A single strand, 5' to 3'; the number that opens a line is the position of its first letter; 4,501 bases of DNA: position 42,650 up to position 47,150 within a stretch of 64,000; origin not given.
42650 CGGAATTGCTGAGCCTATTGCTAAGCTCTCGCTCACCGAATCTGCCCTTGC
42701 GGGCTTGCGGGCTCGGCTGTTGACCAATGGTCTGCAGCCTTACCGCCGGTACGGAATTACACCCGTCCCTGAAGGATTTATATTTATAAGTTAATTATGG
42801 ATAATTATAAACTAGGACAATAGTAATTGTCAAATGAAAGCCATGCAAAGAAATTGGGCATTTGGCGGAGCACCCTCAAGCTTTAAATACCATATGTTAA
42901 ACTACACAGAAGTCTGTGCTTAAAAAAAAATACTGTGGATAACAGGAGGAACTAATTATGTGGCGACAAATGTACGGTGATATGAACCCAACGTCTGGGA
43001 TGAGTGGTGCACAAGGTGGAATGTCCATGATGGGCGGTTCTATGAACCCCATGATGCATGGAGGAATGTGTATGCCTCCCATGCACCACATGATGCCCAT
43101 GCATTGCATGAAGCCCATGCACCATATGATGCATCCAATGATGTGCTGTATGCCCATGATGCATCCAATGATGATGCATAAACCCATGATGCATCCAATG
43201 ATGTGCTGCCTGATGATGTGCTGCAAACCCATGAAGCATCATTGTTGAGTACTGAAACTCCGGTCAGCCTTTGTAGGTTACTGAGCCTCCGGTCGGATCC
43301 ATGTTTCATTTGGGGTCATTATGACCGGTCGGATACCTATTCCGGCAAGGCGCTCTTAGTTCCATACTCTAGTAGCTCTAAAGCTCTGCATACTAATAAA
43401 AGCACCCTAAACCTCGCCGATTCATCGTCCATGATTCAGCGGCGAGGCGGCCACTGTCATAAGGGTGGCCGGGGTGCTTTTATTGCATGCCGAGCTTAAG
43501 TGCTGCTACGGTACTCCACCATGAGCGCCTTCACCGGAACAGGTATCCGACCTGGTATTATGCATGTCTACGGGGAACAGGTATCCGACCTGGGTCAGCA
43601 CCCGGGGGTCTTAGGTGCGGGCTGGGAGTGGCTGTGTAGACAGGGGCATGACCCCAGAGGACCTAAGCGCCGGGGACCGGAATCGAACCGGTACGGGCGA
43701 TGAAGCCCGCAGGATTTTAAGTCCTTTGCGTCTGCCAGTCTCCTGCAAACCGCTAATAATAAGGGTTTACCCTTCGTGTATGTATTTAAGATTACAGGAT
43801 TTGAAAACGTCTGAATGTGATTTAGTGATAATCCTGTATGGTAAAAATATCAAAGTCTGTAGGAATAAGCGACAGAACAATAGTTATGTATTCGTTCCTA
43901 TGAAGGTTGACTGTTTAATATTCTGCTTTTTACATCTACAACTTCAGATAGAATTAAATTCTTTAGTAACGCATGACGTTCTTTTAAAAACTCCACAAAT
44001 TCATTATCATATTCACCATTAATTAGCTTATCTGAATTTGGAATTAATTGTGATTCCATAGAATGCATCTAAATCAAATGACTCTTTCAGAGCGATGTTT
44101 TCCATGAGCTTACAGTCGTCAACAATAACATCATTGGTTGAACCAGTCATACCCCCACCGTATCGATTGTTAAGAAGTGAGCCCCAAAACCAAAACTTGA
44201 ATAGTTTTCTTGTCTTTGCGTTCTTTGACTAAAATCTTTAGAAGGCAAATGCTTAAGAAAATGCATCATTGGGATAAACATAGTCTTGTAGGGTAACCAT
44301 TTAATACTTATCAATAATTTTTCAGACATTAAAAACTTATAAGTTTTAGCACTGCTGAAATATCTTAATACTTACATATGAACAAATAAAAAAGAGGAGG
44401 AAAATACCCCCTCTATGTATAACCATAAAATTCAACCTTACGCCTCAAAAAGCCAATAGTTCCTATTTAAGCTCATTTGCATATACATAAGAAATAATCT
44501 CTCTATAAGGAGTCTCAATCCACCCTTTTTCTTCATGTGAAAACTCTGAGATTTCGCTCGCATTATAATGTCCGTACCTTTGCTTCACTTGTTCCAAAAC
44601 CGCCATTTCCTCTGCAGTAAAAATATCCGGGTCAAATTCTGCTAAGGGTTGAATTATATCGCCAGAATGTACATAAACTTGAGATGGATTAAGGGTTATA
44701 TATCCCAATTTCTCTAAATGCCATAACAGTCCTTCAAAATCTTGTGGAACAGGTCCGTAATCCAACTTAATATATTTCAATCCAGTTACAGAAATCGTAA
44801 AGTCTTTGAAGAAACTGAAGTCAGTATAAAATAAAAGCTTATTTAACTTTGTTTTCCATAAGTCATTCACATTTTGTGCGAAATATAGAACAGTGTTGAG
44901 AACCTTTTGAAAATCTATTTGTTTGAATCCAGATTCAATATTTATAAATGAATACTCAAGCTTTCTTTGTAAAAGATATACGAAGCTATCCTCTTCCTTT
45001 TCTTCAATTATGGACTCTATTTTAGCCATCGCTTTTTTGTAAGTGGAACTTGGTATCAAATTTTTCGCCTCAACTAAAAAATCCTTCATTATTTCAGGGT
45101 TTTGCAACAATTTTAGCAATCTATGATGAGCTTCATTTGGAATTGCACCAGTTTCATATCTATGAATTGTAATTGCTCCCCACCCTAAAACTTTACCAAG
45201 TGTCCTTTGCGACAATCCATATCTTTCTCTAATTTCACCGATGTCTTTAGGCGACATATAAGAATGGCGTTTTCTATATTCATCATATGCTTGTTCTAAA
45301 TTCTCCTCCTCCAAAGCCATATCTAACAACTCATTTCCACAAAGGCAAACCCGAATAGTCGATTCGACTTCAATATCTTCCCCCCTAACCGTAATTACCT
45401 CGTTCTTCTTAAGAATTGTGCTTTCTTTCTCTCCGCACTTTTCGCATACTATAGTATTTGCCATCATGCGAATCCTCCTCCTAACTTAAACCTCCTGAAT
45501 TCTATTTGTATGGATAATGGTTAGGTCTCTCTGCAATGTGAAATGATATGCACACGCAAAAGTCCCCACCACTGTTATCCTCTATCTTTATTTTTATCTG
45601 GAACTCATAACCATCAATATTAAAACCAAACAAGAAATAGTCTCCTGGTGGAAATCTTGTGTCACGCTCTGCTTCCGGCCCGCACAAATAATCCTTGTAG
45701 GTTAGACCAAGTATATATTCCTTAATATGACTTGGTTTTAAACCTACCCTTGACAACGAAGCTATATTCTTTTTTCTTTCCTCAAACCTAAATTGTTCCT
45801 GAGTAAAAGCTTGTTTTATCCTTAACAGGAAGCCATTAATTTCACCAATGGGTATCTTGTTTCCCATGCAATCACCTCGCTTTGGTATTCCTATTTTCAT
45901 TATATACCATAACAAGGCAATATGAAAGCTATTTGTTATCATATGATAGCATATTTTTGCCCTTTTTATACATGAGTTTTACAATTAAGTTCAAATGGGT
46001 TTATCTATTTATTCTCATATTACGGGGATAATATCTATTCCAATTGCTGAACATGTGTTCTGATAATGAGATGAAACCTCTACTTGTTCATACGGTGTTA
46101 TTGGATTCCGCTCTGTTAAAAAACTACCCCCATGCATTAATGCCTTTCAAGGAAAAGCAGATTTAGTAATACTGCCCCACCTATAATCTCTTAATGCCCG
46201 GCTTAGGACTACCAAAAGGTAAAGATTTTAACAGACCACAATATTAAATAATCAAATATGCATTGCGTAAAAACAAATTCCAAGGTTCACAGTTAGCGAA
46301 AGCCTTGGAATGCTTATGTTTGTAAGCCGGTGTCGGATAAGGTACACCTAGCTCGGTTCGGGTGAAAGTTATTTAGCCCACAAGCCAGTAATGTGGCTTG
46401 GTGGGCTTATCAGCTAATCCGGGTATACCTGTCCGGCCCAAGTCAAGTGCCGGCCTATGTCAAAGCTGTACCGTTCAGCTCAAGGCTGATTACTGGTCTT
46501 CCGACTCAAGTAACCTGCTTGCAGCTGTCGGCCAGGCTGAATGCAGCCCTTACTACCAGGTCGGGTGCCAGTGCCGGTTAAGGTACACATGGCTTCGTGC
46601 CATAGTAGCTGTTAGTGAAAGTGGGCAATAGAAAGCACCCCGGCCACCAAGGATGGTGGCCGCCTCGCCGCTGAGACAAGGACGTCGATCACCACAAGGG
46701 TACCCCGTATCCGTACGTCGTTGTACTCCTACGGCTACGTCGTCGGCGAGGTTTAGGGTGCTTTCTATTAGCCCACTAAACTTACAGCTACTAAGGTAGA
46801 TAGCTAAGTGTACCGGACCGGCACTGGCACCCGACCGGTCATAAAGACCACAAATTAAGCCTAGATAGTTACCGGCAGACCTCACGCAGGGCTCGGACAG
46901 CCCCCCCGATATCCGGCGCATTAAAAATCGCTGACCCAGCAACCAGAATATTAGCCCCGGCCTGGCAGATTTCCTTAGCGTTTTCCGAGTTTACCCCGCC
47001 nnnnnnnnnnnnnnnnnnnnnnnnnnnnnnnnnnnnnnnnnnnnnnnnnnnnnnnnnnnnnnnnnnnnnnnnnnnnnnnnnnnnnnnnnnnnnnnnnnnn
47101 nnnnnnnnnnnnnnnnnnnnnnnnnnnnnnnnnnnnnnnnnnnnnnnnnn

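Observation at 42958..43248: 96-aa ORF with extreme methionine/histidine/cysteine/proline composition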

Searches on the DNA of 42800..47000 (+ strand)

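Call 39: search_rna_families(source=window, start=42800, end=47000, threshold=evalue, max_evalue=1, show_alignments=2)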
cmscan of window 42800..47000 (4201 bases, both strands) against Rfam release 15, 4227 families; matches with E-value up to 1: 5.
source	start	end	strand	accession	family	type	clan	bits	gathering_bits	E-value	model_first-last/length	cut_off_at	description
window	43668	43747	-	RF01852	tRNA-Sec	Gene; tRNA;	CL00001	32.6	47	0.00092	1-91/91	no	Selenocysteine transfer RNA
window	43107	43188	-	RF03335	MIR2950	Gene; miRNA;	-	23.6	76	0.12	1-108/108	no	MIR2950 microRNA precursor family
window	46624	46688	+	RF03032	narK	Cis-reg;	-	21.4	43.2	0.66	1-72/72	no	narK RNA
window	43042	43095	-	RF03695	MIR6151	Gene; miRNA;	-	19.5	71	0.89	1-71/71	no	MIR6151 microRNA precursor family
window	43164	43215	+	RF01152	sR1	Gene; snRNA; snoRNA; CD-box;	-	16.1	45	0.71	1-57/57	no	Small nucleolar RNA sR1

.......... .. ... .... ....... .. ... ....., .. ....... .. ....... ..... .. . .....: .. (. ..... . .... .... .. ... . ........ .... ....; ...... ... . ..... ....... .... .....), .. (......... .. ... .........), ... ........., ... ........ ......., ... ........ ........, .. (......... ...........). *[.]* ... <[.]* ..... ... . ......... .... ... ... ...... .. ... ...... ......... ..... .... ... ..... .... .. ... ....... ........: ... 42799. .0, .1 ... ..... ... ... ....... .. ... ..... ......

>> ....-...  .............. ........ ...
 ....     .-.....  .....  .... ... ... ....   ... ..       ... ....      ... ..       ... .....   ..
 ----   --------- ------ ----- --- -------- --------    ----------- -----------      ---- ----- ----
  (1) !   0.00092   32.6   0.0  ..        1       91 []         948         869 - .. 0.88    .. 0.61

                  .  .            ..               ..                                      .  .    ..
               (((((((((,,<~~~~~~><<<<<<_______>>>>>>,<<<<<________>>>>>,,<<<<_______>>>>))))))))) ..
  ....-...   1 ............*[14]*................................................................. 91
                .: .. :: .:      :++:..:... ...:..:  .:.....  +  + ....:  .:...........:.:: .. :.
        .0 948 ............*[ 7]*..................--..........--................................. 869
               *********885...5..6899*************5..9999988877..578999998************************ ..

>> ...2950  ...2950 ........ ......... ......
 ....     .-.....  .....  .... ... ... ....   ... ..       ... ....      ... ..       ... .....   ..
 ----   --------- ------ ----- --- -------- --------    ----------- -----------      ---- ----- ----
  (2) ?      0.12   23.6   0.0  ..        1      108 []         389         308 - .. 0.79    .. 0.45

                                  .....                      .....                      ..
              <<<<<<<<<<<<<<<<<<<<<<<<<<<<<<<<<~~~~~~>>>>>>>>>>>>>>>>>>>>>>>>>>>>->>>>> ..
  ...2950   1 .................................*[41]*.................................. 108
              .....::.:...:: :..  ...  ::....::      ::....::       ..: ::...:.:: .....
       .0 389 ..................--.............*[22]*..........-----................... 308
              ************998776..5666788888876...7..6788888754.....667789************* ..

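Call 74: search_dna_similar(query=window:43250-43760:+, collection=plasmids, mode=distant, max_evalue=0.001, max_rows=10)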
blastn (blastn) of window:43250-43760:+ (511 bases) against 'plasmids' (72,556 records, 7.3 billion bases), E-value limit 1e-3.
Records with a match: 112; places in all: 137; records where one place covers at least 80% of the query: 0.
Best place of each record, by identity: 90-95% 2; 80-90% 37; 60-80% 73.
By first word of the organism name: Priestia 51; Clostridioides 15; Bacillus 13; Listeria 4; Cetobacterium 4; Sinorhizobium 4; Peribacillus 3; Latilactobacillus 3; Streptococcus 2; Niallia 2; and 11 more.
By predicted mobility (MOB-suite, as given by PLSDB): non-mobilizable 108; mobilizable 3; conjugative 1.
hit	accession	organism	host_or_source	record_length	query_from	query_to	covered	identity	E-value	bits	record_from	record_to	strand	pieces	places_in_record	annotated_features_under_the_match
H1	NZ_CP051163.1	Geobacillus subterraneus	cell culture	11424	416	509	18%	77.7%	6e-6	59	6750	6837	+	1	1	none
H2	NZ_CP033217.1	Clostridioides difficile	Homo sapiens,stool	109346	415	490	15%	86.8%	3e-16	93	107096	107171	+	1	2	none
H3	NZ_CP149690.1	Clostridioides difficile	-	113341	415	490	15%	86.8%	3e-16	93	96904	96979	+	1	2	none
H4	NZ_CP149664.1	Clostridioides difficile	-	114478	415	490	15%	86.8%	3e-16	93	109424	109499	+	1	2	none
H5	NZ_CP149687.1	Clostridioides difficile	Dog,single cell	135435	415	490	15%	86.8%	3e-16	93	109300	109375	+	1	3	none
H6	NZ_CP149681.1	Clostridioides difficile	Dog,single cell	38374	415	490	15%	86.8%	3e-16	93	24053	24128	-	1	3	none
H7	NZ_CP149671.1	Clostridioides difficile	Dog,single cell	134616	415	490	15%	86.8%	3e-16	93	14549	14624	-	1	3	none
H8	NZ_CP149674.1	Clostridioides difficile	Dog,single cell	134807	415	490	15%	86.8%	3e-16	93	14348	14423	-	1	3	none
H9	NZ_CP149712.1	Clostridioides difficile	-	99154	415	490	15%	86.8%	3e-16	93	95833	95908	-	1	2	none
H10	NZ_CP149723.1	Clostridioides difficile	Homo sapiens,single cell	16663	415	490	15%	86.8%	3e-16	93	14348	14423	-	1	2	none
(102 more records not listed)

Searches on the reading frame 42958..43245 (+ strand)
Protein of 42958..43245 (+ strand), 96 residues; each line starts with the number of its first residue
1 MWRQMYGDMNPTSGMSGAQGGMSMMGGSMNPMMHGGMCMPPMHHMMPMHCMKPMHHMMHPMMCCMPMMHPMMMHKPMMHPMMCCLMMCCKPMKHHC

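Call 5: search_protein_families(library=pfam, proteins=[window:42958-43245:+], max_evalue=10)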
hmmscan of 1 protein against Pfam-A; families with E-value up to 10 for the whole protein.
window:42958-43245:+ (96 aa): 0 families

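Call 6: search_protein_families(library=ncbifam, proteins=[window:42958-43245:+], max_evalue=10)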
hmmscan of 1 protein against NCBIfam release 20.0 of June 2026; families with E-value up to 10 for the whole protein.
window:42958-43245:+ (96 aa): 0 families

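Call 7: find_homologous_proteins(query=window:42958-43245:+, max_evalue=0.01)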
Query window:42958-43245:+: 1 candidates shared short words with the query, none scored E <= 0.01.

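Call 8: find_encoding_contigs(protein=window:42958-43245:+, flank=10000)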
Protein window:42958-43245:+ (96 aa): no gene with exactly this product is on record in the collection.

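Call 9: list_cluster_members(proteins=[window:42958-43245:+])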
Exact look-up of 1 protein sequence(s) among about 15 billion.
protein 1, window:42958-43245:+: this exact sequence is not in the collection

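Call 11: find_related_loci(query=window:42958-43245:+, collection=genome_contigs, flank=10000)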
Query window:42958-43245:+ (96 aa) in genome_contigs; peptide patterns used: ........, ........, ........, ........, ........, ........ (x = any residue, [..] = any of these).
16 stretches matched a pattern, but none encodes a relative of the query by tblastn (E <= 1e-3).

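Call 19: search_protein_representatives(protein=window:42958-43245:+)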
Query: 96 residues. Proteins with E-value up to 0.001 (for the whole library): 1; up to 1e-10: 0; up to 1e-30: 0. The best 1 are listed.
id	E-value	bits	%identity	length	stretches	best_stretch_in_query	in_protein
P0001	5.9e-09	52.5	28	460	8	48-73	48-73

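Call 32: list_cluster_members(proteins=[window:42970-43245:+, window:42982-43245:+, window:43000-43245:+, window:43021-43245:+, window:42955-43242:-, window:42900-43232:-, window:42955-43239:-, window:43042-43245:+, window:43027-43245:+, window:43030-43245:+])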
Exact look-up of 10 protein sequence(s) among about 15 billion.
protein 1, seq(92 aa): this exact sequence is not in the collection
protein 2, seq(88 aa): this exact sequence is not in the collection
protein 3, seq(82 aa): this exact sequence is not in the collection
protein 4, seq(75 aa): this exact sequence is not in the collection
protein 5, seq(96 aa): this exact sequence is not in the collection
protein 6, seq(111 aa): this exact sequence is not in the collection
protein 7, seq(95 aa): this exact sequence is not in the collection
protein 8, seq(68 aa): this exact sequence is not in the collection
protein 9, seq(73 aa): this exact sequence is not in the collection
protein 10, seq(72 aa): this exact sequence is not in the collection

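Call 60: predict_structure(protein=window:42958-43245:+)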
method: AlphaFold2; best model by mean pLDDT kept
length: 96 residues; sequences in the alignment: 1
mean_pLDDT: 49.6   pTM: 0.12
mean pLDDT of the five models: 49.6, 45.4, 44.5, 43.5, 39.6
residues with pLDDT >= 90: 0; 70-90: 0; 50-70: 48; < 50: 48
segments of 3 or more residues with pLDDT < 50: 43-45, 54-56, 59-66, 68-70, 74-96
pLDDT, mean of each block of 10 residues (from residue 1): 59 54 58 52 48 47 44 46 44 39
secondary structure, 60 per line:
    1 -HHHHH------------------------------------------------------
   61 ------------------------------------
elements in order: H2-6

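Call 73: search_dna_similar(query=window:42958-43245:+, collection=plasmids, mode=protein, max_evalue=1, max_rows=10)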
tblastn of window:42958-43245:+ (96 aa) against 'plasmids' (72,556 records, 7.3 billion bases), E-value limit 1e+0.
No match.
